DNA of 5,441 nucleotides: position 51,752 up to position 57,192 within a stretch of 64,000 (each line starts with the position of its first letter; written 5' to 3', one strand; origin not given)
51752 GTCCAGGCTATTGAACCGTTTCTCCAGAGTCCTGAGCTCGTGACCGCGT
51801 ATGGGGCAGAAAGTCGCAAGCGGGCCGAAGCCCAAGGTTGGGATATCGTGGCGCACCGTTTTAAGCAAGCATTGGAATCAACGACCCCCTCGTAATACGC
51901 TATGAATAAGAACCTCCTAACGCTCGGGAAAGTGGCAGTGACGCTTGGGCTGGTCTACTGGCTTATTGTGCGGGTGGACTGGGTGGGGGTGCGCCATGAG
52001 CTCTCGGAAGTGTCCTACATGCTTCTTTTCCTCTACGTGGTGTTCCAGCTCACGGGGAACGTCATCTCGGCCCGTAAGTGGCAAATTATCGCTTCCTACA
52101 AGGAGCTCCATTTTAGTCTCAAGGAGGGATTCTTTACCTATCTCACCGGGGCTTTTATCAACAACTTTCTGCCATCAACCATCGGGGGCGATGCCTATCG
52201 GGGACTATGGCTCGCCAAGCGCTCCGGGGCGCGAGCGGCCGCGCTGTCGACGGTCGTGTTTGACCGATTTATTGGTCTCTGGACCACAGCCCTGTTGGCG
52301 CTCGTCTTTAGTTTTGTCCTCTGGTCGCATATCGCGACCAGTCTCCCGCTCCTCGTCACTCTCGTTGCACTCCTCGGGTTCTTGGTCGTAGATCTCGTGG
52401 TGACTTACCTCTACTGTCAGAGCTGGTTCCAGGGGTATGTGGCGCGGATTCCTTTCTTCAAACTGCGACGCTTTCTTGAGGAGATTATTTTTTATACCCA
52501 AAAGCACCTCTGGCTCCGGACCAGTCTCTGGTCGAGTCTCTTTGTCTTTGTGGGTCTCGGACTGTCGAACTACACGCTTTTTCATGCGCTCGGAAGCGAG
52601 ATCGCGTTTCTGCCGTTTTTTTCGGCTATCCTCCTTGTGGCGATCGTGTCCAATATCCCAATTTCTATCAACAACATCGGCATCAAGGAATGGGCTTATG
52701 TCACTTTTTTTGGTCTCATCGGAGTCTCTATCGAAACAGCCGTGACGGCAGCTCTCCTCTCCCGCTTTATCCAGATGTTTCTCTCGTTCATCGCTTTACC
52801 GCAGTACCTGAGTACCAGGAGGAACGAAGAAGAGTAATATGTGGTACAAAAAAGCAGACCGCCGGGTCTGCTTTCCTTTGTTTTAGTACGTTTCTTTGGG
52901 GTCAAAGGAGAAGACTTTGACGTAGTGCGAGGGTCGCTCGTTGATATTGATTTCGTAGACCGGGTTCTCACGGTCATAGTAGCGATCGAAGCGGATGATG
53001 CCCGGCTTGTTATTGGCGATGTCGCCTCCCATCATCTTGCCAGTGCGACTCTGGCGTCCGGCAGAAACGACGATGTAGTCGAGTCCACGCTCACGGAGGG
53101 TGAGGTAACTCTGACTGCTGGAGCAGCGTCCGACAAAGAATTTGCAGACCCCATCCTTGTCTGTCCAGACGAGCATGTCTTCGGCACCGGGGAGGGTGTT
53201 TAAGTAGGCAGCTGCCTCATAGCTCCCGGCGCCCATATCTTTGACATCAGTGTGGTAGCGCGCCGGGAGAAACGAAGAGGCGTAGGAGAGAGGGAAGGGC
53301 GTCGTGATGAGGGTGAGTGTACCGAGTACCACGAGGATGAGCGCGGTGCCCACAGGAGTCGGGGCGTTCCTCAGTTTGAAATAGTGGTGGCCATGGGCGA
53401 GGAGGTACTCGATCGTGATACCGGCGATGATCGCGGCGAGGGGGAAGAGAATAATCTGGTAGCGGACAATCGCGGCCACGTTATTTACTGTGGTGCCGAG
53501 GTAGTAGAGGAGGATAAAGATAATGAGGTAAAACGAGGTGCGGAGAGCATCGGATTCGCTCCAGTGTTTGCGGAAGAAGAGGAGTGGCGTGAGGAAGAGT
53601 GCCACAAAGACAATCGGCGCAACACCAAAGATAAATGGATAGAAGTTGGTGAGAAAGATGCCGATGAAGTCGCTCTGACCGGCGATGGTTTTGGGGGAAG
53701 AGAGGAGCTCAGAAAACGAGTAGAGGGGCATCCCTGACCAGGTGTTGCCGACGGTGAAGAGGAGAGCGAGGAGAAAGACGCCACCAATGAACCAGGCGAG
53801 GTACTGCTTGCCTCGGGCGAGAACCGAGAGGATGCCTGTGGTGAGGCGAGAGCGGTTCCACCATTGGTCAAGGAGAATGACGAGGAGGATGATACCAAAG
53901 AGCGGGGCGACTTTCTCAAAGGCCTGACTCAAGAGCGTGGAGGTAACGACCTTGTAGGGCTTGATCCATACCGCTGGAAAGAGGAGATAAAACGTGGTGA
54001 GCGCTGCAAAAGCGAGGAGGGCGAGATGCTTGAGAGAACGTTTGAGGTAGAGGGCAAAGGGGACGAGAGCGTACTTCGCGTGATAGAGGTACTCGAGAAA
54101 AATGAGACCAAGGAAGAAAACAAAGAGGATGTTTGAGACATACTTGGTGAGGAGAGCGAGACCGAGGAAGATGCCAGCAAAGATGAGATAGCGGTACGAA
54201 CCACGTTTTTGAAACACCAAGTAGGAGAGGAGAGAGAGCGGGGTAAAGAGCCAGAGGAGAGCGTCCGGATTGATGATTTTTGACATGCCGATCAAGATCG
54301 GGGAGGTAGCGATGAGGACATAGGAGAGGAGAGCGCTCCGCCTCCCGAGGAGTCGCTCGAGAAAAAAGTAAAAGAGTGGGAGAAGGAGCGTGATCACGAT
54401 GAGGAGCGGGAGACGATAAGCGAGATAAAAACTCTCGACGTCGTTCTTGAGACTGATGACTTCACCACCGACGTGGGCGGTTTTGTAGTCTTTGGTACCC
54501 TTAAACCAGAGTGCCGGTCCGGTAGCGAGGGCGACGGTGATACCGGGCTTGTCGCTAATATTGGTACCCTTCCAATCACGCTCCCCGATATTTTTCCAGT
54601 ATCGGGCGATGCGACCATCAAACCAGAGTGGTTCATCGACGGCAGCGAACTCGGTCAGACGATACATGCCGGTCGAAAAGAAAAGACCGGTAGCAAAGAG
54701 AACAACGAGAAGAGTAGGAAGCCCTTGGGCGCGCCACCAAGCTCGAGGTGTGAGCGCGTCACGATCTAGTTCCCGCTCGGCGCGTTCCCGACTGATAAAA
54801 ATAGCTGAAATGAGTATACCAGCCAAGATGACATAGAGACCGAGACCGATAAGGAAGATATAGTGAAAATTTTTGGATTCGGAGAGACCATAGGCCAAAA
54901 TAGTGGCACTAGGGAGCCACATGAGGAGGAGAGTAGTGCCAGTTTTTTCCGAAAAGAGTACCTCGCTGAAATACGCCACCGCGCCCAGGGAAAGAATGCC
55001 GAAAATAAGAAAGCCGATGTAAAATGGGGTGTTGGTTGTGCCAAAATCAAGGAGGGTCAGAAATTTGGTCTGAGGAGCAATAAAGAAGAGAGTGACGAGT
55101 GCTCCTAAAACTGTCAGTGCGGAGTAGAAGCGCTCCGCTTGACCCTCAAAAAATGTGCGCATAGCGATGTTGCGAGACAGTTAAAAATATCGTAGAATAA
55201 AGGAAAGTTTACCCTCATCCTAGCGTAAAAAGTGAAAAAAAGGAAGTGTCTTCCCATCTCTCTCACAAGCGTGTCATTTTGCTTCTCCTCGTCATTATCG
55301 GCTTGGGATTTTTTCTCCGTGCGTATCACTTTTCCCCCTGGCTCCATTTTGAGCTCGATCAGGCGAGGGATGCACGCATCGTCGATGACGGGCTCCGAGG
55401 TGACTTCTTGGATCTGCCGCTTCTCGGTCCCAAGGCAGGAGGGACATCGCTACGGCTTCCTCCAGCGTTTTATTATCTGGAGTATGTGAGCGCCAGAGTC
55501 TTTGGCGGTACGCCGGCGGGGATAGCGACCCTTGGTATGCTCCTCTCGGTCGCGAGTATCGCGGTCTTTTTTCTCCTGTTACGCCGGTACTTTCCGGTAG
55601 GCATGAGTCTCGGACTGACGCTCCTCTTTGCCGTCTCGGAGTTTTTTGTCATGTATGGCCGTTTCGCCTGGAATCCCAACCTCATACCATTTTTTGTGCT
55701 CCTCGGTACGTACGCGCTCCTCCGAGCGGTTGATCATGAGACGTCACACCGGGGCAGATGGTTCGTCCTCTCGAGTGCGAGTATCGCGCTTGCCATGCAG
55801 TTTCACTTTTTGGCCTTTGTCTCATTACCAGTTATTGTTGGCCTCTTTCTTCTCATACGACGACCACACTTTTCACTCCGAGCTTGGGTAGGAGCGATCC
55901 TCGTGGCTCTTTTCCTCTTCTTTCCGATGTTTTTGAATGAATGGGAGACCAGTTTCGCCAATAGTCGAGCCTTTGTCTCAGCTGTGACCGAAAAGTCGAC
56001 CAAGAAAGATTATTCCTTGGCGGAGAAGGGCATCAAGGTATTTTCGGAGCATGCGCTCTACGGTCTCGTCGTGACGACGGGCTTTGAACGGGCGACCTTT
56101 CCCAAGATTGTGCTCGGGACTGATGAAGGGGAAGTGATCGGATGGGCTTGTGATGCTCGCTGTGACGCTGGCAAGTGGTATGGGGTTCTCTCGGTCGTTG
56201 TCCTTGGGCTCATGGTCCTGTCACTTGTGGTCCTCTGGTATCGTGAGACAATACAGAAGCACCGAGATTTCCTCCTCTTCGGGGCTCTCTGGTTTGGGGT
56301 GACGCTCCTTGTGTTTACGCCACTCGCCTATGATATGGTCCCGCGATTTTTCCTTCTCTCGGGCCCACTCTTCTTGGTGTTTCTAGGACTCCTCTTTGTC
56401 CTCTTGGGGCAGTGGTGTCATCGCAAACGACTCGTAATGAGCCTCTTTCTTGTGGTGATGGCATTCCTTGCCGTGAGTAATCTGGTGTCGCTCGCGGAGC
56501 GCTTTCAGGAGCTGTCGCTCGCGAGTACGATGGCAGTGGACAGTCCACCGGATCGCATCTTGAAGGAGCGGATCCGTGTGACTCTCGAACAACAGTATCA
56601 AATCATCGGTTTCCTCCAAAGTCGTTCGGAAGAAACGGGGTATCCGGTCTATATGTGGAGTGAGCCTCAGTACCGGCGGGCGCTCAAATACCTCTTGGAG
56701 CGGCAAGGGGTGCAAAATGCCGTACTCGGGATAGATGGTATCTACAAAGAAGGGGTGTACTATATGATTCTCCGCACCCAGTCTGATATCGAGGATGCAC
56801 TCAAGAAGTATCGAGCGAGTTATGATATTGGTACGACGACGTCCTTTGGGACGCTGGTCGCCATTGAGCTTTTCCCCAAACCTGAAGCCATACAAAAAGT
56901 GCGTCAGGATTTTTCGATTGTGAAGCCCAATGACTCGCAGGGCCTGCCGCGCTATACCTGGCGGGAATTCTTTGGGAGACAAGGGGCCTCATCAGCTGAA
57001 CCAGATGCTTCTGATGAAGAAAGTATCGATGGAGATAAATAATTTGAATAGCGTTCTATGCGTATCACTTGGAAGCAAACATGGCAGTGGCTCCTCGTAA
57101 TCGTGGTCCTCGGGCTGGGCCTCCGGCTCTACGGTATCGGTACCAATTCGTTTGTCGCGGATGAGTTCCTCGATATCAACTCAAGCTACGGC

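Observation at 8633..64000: A roughly 50 kb glycan mega-locus dominated by the lipid-phosphate-sugar / GT-C route rather than a classical Wzy O-antigen layout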

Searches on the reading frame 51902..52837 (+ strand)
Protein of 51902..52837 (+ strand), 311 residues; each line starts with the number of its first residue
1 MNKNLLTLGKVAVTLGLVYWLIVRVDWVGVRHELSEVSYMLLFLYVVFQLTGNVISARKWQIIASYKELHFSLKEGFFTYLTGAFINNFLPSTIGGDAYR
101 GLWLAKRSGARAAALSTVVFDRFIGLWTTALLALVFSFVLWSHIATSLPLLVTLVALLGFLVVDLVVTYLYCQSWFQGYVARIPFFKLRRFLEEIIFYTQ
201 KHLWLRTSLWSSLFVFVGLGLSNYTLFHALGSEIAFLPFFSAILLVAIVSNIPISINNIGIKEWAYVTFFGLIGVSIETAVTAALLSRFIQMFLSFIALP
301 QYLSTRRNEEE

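Call 8: search_protein_families(library=pfam, proteins=[window:51902-52837:+], max_evalue=0.01)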
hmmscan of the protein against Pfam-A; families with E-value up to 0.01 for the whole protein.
window:51902-52837:+ (311 aa): 1 family
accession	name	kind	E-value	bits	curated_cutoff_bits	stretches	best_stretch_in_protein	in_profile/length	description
PF03706.18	LPG_synthase_TM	-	9.5e-35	120.9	33.4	1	9-297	3-300/302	Lysylphosphatidylglycerol synthase TM region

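Call 79: search_protein_families(library=ncbifam, proteins=[window:51902-52837:+], max_evalue=0.001)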
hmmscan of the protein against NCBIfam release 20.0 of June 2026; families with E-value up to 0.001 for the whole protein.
window:51902-52837:+ (311 aa): 1 family
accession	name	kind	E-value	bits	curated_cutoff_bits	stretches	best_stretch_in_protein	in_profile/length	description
TIGR00374.1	TIGR00374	subfamily_domain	6.6e-22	78.3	43.2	1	33-295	23-302/323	flippase-like domain-containing protein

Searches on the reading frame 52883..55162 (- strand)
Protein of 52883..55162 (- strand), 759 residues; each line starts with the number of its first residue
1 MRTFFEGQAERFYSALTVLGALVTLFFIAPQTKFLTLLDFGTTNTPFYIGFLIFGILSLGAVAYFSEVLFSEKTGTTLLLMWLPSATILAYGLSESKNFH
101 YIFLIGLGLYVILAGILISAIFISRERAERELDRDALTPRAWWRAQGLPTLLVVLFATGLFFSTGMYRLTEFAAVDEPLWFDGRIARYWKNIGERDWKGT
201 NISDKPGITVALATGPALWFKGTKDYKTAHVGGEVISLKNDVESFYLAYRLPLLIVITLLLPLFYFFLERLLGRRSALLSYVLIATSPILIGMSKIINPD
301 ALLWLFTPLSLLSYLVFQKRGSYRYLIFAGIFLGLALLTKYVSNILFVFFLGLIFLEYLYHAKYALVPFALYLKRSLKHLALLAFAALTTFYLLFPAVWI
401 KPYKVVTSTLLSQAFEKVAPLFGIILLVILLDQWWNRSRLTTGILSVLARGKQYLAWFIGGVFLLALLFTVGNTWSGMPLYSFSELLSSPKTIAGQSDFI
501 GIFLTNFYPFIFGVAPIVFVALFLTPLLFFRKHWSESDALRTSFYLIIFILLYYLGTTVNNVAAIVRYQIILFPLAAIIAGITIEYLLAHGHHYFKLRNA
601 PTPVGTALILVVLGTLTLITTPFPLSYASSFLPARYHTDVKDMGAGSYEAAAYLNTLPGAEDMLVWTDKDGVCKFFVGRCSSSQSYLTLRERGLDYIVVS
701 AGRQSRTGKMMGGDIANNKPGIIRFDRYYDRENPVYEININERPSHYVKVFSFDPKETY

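Call 3: search_protein_families(library=pfam, proteins=[window:52883-55162:-], max_evalue=0.01)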
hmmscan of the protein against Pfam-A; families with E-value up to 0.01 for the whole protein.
window:52883-55162:- (759 aa): 2 families
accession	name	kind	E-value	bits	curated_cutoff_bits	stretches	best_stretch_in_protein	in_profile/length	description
PF02366.24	PMT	-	7.9e-12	45.7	22.7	1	246-386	82-224/245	Dolichyl-phosphate-mannose-protein mannosyltransferase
PF13231.12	PMT_2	-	1.9e-10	41.6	26.1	1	248-358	23-128/160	Dolichyl-phosphate-mannose-protein mannosyltransferase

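Call 21: find_related_loci(query=window:52883-55162:-, collection=metagenome_contigs, flank=10000)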
Query window:52883-55162:- (759 aa) in metagenome_contigs; peptide patterns used: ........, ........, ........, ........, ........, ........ (x = any residue, [..] = any of these).
58 stretches matched a pattern; 7 encode a relative of the query (tblastn E <= 1e-3); 6 distinct loci.
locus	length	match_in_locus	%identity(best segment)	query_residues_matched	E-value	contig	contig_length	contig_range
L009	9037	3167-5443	99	1-759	0e+0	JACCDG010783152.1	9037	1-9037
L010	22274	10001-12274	75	1-757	0e+0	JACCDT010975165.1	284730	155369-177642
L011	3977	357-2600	61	10-758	0e+0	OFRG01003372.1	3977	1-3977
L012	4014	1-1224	96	352-759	0e+0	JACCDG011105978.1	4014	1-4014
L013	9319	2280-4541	52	2-753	0e+0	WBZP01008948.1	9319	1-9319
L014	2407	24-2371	32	150-758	2e-65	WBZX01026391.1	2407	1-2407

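Call 79: search_protein_families(library=ncbifam, proteins=[window:52883-55162:-], max_evalue=0.001)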
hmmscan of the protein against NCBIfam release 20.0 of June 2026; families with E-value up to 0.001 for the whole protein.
window:52883-55162:- (759 aa): 1 family
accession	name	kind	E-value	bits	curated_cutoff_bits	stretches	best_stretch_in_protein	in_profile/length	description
TIGR03663.1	TIGR03663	subfamily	1.2e-06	27.8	126.25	1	250-404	74-232/435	flippase activity-associated protein Agl23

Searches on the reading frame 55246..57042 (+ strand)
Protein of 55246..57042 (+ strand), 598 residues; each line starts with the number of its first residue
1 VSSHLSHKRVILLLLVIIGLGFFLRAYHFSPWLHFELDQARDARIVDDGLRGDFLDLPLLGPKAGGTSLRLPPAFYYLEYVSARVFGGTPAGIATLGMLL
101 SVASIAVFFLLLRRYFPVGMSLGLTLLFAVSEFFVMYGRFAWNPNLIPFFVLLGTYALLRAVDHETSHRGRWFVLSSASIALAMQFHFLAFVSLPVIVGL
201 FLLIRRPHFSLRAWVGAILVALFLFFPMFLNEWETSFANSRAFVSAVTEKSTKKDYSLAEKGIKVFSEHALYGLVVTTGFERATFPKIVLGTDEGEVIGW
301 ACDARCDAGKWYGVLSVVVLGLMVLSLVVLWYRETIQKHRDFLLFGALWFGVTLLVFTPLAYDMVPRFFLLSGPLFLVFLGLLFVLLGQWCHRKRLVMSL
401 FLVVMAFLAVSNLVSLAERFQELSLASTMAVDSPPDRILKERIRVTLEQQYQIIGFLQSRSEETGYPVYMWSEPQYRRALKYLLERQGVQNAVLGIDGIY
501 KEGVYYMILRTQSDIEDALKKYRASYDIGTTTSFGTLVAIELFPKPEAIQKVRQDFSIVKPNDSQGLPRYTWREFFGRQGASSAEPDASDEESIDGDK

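Call 3: search_protein_families(library=pfam, proteins=[window:55246-57042:+], max_evalue=0.01)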
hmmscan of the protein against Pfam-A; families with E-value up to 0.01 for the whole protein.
window:55246-57042:+ (598 aa): 2 families
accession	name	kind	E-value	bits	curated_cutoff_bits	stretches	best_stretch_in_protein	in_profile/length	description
PF13231.12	PMT_2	-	6.1e-12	46.5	26.1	1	72-228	3-157/160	Dolichyl-phosphate-mannose-protein mannosyltransferase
PF04932.20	Wzy_C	-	0.0093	16.2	31.7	1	177-273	5-102/149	O-Antigen ligase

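Call 79: search_protein_families(library=ncbifam, proteins=[window:55246-57042:+], max_evalue=0.001)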
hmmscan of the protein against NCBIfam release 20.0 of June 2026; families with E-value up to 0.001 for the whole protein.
window:55246-57042:+ (598 aa): 1 family
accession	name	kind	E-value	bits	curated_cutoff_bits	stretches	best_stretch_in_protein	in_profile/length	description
TIGR03663.1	TIGR03663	subfamily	0.00018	20.7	126.25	1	73-359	53-312/435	flippase activity-associated protein Agl23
